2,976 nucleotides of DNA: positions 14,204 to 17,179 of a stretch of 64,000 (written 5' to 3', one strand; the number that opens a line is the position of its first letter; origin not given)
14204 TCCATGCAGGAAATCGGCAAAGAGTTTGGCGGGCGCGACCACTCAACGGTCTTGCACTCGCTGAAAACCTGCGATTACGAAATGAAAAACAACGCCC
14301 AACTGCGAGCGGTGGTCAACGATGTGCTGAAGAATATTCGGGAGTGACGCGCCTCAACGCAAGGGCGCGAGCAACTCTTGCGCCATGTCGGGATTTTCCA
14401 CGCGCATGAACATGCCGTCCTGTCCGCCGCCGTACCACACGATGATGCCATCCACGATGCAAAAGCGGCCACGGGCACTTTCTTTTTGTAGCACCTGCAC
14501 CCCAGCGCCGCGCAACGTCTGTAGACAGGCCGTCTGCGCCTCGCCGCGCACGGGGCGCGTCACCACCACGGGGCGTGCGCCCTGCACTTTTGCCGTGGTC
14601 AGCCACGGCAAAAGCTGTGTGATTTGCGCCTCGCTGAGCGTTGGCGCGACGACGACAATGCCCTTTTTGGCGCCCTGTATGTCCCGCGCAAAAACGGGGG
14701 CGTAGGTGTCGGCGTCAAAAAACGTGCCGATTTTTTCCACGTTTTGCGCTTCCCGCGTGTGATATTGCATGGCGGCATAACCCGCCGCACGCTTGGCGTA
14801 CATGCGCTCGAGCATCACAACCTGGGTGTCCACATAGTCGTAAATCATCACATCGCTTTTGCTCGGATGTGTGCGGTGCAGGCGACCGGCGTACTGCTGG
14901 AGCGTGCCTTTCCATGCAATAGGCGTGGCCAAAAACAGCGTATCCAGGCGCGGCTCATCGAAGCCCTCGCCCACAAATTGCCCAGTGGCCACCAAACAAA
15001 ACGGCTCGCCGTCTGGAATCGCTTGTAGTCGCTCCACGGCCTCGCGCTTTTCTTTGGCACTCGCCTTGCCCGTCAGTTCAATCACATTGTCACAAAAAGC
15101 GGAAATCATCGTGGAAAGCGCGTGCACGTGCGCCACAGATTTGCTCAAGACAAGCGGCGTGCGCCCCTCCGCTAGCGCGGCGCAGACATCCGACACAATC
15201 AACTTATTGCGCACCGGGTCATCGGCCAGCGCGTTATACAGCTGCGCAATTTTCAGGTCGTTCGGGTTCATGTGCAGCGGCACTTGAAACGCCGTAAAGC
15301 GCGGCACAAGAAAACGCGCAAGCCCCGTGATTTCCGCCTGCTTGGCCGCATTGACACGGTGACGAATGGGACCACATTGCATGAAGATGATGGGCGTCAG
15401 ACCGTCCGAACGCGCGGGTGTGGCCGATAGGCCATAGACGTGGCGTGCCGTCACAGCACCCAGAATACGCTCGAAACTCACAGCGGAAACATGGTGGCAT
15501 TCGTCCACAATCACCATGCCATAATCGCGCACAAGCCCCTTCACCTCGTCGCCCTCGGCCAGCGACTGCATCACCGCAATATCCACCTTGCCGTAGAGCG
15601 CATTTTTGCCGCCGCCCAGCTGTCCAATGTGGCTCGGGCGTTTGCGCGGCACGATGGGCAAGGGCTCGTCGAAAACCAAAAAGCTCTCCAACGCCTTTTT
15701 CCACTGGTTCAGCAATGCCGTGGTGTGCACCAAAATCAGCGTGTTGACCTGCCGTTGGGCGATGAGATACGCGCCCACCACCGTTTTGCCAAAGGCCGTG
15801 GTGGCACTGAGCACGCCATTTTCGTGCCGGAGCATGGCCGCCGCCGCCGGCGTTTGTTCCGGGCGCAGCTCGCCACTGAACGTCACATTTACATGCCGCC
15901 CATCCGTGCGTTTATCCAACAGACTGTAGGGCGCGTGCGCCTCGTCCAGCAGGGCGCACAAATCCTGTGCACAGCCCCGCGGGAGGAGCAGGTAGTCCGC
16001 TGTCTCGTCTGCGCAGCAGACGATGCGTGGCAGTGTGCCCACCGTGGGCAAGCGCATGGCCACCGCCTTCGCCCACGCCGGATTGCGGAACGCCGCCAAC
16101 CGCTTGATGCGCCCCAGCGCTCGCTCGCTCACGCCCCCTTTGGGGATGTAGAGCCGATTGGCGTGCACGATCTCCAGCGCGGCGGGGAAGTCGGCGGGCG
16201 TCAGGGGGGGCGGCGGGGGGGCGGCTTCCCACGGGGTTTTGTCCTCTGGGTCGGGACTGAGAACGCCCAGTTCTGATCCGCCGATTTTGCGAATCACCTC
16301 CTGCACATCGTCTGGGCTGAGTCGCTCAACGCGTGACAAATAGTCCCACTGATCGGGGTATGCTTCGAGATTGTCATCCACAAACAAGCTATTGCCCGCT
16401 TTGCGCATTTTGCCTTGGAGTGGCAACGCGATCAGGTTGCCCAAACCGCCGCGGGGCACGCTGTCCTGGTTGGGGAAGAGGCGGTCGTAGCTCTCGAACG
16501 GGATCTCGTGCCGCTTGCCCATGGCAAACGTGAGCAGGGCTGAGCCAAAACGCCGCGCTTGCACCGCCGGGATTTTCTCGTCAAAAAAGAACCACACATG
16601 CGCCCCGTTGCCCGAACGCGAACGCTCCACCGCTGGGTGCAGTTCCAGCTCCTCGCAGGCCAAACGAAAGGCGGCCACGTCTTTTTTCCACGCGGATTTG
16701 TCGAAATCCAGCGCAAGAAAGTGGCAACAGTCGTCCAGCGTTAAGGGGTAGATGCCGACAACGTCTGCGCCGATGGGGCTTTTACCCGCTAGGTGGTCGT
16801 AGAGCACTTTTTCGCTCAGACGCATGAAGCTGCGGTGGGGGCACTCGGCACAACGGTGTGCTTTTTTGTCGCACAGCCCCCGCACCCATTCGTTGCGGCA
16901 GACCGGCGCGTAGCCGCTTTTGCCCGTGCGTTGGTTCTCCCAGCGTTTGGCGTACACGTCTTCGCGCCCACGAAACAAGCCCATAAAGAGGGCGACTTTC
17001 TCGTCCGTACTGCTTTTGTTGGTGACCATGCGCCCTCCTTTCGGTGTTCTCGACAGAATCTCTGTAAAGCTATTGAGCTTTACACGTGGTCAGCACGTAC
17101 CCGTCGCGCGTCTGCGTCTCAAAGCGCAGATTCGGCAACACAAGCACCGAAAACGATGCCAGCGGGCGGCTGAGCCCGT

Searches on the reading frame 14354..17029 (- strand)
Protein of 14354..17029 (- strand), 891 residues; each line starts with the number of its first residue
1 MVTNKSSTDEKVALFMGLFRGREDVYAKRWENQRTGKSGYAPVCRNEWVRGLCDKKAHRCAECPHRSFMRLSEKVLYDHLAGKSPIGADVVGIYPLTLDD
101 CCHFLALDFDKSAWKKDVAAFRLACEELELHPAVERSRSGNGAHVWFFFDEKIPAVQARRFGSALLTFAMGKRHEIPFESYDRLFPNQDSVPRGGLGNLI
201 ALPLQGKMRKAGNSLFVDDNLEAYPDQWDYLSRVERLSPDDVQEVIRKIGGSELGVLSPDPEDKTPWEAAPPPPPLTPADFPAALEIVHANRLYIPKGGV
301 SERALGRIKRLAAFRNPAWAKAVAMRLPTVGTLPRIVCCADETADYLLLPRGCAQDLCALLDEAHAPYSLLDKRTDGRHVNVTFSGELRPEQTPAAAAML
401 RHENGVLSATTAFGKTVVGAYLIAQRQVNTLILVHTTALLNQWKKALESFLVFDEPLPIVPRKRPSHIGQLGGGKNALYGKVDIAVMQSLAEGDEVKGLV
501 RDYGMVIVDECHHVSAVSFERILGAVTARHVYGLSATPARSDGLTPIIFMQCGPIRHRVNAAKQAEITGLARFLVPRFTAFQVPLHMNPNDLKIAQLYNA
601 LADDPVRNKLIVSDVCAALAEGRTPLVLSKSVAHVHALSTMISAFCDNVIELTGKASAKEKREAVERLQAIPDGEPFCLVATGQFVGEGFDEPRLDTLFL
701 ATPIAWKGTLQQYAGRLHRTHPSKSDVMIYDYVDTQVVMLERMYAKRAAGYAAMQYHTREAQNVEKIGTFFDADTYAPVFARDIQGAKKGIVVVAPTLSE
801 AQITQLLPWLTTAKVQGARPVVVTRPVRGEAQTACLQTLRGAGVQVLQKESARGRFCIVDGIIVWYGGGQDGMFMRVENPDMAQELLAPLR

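Call 36: search_protein_families(library=pfam, proteins=[window:14354-17029:-])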
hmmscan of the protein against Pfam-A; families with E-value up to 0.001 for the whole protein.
window:14354-17029:- (891 aa): 4 families
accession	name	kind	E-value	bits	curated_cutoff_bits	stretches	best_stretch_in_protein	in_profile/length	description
PF22548.2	AEP-TOTE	-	4.5e-98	327.9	27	1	10-244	1-229/230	TOTE conflict system, Archaeo-Eukaryotic Primase domain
PF04851.21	ResIII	-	8.6e-17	62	22.5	1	387-540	3-164/164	Type III restriction enzyme, res subunit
PF00270.35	DEAD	-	3.9e-11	43.4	26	1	390-540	2-162/167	DEAD/DEAH box helicase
PF00271.37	Helicase_C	-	0.00023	21.8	23.5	1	620-720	13-109/110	Helicase conserved C-terminal domain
